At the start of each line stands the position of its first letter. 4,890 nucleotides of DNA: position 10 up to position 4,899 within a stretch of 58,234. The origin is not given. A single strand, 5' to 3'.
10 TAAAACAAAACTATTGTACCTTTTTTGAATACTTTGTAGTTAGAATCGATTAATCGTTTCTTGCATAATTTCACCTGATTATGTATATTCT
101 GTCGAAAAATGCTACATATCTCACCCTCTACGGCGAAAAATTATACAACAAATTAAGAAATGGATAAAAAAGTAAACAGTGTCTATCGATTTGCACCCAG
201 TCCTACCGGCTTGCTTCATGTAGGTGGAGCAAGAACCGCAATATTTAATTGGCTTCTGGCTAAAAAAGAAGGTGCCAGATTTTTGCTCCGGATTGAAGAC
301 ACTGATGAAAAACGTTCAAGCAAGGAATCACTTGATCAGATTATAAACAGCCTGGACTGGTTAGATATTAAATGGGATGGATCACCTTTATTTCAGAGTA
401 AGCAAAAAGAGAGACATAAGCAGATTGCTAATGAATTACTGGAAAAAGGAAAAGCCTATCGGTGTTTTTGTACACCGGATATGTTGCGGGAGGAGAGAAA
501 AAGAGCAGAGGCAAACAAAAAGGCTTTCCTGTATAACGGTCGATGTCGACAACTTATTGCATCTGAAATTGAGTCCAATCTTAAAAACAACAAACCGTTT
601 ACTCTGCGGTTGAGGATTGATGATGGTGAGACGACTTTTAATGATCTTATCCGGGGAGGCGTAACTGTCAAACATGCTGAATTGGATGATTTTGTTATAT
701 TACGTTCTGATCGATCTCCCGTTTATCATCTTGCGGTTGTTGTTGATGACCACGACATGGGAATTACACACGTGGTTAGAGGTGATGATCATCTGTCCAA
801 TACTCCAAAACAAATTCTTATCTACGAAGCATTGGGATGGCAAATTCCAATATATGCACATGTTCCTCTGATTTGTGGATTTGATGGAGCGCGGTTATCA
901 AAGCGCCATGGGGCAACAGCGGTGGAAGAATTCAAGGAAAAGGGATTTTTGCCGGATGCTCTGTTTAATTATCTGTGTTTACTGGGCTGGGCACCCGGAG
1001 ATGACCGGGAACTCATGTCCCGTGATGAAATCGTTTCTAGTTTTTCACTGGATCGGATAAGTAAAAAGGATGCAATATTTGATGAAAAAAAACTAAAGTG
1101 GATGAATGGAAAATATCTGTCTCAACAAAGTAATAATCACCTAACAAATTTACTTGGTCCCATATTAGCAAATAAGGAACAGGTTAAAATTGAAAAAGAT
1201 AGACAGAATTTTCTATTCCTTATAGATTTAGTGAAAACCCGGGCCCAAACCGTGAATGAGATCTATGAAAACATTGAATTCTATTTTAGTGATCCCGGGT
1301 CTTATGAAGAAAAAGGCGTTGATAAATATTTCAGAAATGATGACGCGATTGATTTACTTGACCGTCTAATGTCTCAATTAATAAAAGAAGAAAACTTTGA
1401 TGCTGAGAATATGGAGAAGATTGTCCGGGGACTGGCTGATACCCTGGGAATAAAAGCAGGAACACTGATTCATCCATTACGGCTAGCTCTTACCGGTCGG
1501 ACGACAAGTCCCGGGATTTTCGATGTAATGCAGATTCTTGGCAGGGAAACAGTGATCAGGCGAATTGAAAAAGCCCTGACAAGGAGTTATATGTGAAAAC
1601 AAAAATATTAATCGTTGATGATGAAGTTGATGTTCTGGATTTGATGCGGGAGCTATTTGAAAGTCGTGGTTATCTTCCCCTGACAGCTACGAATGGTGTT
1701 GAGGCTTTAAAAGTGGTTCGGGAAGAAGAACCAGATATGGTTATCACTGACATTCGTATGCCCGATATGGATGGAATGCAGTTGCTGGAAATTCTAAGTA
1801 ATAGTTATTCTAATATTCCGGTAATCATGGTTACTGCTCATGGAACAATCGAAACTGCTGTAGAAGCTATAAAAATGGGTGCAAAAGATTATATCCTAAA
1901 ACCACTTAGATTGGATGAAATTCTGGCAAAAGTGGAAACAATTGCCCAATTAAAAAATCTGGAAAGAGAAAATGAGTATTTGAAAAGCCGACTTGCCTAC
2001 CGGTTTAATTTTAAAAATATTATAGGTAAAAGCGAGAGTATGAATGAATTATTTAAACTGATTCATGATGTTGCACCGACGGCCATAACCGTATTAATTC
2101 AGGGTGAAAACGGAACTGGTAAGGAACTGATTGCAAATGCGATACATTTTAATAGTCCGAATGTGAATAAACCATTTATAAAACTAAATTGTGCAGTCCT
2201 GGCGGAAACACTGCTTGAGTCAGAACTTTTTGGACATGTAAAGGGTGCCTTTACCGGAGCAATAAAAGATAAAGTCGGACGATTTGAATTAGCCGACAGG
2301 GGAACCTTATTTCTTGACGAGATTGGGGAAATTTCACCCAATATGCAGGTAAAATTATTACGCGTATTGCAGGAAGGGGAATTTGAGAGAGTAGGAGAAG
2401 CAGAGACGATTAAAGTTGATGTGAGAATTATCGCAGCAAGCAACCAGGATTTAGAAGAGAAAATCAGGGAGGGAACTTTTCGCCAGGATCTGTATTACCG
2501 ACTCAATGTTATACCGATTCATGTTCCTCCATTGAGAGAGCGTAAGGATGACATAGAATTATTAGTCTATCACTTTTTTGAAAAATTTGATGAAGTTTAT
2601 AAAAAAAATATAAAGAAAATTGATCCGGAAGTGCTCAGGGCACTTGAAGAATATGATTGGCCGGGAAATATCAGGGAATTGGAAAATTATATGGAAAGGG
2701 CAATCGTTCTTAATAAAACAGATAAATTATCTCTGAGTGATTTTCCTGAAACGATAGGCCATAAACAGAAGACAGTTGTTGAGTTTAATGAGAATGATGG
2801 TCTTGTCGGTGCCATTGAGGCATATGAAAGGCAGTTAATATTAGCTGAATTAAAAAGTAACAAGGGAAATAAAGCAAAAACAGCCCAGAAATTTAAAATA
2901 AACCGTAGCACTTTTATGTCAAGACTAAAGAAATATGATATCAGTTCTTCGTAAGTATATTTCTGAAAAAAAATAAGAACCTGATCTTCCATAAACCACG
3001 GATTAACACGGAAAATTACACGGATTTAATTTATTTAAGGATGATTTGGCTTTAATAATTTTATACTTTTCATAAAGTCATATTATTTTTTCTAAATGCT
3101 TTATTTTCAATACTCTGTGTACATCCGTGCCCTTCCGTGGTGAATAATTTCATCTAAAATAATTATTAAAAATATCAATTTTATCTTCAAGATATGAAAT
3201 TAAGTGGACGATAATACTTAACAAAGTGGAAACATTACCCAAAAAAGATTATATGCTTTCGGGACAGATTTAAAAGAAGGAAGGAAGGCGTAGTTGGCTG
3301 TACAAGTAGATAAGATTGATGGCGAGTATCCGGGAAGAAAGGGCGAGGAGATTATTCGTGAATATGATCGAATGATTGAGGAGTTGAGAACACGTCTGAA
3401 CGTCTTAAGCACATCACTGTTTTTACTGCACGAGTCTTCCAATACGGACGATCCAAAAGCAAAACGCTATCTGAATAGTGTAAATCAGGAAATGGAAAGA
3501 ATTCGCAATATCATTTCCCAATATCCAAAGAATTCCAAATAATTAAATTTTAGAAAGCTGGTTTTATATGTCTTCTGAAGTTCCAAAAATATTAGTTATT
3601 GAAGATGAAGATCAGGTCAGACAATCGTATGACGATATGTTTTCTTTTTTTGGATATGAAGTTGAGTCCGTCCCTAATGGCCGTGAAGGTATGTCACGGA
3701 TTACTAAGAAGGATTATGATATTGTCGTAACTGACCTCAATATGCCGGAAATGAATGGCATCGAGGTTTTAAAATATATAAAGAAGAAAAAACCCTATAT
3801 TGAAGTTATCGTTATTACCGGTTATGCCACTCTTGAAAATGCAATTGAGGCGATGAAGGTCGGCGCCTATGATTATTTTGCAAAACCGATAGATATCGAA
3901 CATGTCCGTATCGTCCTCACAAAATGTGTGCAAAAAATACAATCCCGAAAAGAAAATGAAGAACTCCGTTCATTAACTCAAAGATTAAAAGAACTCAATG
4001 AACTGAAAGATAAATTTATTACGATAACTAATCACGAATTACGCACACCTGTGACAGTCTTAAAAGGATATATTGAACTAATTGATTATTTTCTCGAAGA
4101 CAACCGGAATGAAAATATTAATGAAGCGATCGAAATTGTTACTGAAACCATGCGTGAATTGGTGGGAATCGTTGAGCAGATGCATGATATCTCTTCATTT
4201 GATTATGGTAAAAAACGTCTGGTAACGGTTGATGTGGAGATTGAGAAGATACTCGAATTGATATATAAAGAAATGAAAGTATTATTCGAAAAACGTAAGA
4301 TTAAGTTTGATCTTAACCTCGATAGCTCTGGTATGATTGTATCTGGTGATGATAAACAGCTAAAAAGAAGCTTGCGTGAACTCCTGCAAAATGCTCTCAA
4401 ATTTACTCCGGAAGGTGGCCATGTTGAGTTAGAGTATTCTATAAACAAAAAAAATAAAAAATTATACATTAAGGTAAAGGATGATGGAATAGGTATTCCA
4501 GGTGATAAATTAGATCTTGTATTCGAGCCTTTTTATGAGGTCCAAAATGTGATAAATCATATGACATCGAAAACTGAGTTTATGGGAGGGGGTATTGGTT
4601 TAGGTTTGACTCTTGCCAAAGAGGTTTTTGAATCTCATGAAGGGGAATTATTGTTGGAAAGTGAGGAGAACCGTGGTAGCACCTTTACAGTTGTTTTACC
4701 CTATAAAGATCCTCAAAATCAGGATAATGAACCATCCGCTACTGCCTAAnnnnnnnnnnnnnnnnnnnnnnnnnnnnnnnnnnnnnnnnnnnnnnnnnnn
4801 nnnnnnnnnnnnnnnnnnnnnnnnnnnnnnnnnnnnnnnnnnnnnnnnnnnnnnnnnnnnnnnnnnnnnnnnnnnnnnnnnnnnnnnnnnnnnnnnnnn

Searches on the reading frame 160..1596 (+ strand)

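Call 23: search_protein_families(library=ncbifam, proteins=[window:160-1596:+])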
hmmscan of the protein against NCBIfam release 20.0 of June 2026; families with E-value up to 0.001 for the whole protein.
window:160-1596:+ (478 aa): 10 families
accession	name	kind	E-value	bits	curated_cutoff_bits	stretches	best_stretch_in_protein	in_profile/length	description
TIGR00464.1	gltX_bact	equivalog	6.5e-170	566.1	289.95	1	9-471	4-465/470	glutamate--tRNA ligase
NF004315.1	PRK05710.1-4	equivalog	8.1e-78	261.6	250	1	10-270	2-272/274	tRNA glutamyl-Q(34) synthetase GluQRS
TIGR03838.1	queuosine_YadB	equivalog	1.1e-77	261.1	276.7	1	9-267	3-251/272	tRNA glutamyl-Q(34) synthetase GluQRS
NF004314.0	PRK05710.1-3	equivalog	1.8e-73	247.5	256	1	6-291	6-274/297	tRNA glutamyl-Q(34) synthetase GluQRS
NF004313.0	PRK05710.1-2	equivalog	5.4e-59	199.8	380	1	8-262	6-258/299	tRNA glutamyl-Q(34) synthetase GluQRS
NF004312.0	PRK05710.1-1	equivalog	3e-49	168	453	1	5-268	12-259/306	tRNA glutamyl-Q(34) synthetase GluQRS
NF003169.0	PRK04156.1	equivalog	8.2e-45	153.5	516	1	7-249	102-342/567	glutamate--tRNA ligase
TIGR00463.1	gltX_arch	equivalog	1.8e-40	139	401.75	1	4-242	91-326/560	glutamate--tRNA ligase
TIGR00440.1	glnS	equivalog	8.8e-19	67.7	425.8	1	10-126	4-120/524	glutamine--tRNA ligase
NF011291.0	PRK14703.1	equivalog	3.4e-18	65.3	681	1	7-128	32-153/769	glutamine--tRNA ligase/YqeY domain fusion protein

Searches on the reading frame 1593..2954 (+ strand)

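Call 23: search_protein_families(library=ncbifam, proteins=[window:1593-2954:+])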
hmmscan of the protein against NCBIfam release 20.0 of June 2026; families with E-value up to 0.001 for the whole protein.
window:1593-2954:+ (453 aa): 121 families (the best 25 are shown)
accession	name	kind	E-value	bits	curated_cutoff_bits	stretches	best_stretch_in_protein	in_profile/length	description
NF008469.0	PRK11361.1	equivalog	3.8e-149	497.3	714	1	3-451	5-457/461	acetoacetate metabolism transcriptional regulator AtoC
TIGR01818.1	ntrC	equivalog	2e-130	435.7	558.6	1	5-418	1-413/463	nitrogen regulation protein NR(I)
NF007689.0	PRK10365.1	equivalog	2.6e-127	425.3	760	1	3-446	6-440/441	sigma-54-dependent response regulator transcription factor ZraR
TIGR02915.1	PEP_resp_reg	equivalog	9.9e-117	390.5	502.6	1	5-450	1-444/445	PEP-CTERM-box response regulator transcription factor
TIGR01817.1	nifA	equivalog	1.1e-116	390.8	528.85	1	118-400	171-454/534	nif-specific transcriptional activator NifA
NF041946.1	LuxO_transreg_Vib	equivalog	4.9e-116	388.3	800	1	11-395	5-387/463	quorum-sensing sigma-54 dependent transcriptional regulator LuxO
NF051870.1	NAssimRespRegNtrX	equivalog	7.1e-116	387.8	600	1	4-447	3-449/452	nitrogen assimilation response regulator NtrX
NF041552.1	TF_PrdR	equivalog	2e-110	369.8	795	1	118-449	242-577/577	sigma-54 dependent transcriptional regulator PrdR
NF008176.1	PRK10923.1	equivalog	1.1e-109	367.2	620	1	3-390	4-387/469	nitrogen regulation protein NR(I)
NF003451.0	PRK05022.1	equivalog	1.3e-108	363.9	476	1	112-448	160-508/512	nitric oxide reductase transcriptional regulator NorR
NF011695.0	PRK15115.1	equivalog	3.6e-103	345.7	763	1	3-451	7-439/445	two-component system response regulator GlrR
NF038308.1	RNA_repair_RtcR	equivalog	3.3e-99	333.1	650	1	71-449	107-517/530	RNA repair transcriptional activator RtcR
NF050807.1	TransRegFlbDCaul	equivalog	7.8e-98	328.3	750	1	36-449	34-439/454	sigma-54-dependent transcriptional regulator FlbD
NF049963.1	RespRegFlgRCampy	domain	1.6e-97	327.1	750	1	33-450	32-429/429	fla regulon two-component system response regulator FlgR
NF011958.0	PRK15429.1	equivalog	1.4e-96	324.7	830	1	107-451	344-687/692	formate hydrogenlyase transcriptional activator FlhA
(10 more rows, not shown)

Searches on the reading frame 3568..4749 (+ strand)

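Call 23: search_protein_families(library=ncbifam, proteins=[window:3568-4749:+])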
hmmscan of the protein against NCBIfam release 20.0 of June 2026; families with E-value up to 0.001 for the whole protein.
window:3568-4749:+ (393 aa): 158 families (the best 25 are shown)
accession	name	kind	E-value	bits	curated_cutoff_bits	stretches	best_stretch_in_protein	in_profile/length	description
NF038297.2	hybrid_HK_HrmK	equivalog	3.9e-49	167.8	725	2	114-387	202-465/607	hybrid histidine kinase/response regulator HrmK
TIGR02966.1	phoR_proteo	equivalog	2.5e-47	161.5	334.2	1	138-376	105-332/333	phosphate regulon sensor histidine kinase PhoR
NF041880.1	EPS_EpsF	equivalog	3.2e-47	161.2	900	2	131-378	258-492/492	response regulator EpsF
NF046044.1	PnpS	equivalog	1.3e-44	152.8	400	1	133-378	157-390/390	two-component system histidine kinase PnpS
NF033092.0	HK_WalK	equivalog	7.6e-43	147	725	1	142-379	367-594/594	cell wall metabolism sensor histidine kinase WalK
NF008302.0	PRK11091.1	equivalog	3e-41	141.5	838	2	144-387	280-513/779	aerobic respiration two-component sensor histidine kinase ArcB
TIGR02956.1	TMAO_torS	equivalog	3.6e-40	137.9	676.5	2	142-385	459-688/967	TMAO reductase system sensor histidine kinase/response regulator TorS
NF047465.1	hybrid_HK_LvrA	exception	5.8e-40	137.1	1200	2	129-386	184-429/819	hybrid histidine kinase/response regulator LvrA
NF047874.1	MASE3_PAS_HK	subfamily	6.1e-40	137.6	560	1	110-386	362-632/655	MASE3 domain-containing sensor histidine kinase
NF041947.1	LuxQ_Vibrio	equivalog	4.7e-39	133.9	1200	2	141-389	466-706/843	quorum-sensing autoinducer 2 sensor kinase/phosphatase LuxQ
NF008099.0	PRK10841.1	equivalog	1.6e-38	132.1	920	2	130-386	453-697/949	two-component system sensor histidine kinase RcsC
NF041832.1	near_NosP_CTERM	subfamily_domain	2.7e-37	128.7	400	2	144-388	4-234/370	NahK/ErcS family hybrid sensor histidine kinase/response regulator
NF008318.0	PRK11107.1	equivalog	5.5e-37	127.3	890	2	130-387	276-526/920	two-component sensor histidine kinase BarA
NF011874.0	PRK15347.1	equivalog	1.3e-36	126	852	2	130-384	381-619/921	two component system sensor kinase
NF008235.0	PRK11006.1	equivalog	4.2e-36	124.7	390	1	134-379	192-423/431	phosphate regulon sensor histidine kinase PhoR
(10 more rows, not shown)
